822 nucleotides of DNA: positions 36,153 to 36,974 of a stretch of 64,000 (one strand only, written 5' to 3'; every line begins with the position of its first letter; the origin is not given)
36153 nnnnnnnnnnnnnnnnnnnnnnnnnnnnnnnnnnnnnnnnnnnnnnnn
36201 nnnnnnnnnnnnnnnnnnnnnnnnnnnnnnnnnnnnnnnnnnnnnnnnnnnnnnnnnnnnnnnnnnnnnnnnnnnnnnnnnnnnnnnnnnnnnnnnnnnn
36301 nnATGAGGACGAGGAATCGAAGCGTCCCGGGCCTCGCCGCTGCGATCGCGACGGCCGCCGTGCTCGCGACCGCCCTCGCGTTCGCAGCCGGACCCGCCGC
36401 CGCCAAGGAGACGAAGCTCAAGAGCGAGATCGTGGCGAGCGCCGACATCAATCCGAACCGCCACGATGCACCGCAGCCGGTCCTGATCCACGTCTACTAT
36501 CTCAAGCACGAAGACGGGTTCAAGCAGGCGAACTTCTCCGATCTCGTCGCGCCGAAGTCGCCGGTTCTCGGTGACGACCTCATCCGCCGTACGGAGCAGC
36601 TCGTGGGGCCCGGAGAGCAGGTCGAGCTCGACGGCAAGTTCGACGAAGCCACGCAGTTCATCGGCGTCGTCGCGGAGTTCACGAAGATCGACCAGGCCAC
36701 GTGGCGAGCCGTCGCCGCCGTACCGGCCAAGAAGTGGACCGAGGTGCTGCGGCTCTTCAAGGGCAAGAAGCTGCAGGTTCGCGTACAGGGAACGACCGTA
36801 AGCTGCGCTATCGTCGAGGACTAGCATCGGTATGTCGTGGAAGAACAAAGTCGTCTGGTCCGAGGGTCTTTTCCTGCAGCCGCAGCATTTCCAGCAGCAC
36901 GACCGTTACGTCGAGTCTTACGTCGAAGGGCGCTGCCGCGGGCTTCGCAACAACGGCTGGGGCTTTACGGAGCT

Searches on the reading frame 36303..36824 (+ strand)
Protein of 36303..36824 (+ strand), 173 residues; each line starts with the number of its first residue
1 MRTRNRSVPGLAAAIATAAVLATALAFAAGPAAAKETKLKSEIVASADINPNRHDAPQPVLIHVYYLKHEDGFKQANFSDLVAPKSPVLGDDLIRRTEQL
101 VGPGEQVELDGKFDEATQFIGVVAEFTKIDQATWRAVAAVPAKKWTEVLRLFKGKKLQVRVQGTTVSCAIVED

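Call 64: search_protein_families(library=ncbifam, proteins=[window:36303-36824:+], max_evalue=0.00001)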
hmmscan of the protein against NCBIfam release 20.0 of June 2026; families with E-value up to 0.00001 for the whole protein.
window:36303-36824:+ (173 aa): 1 family
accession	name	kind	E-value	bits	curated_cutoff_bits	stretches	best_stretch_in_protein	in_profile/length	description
TIGR03352.1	VI_chp_3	equivalog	2.3e-30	105.2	31.6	1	16-161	7-142/147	type VI secretion system lipoprotein TssJ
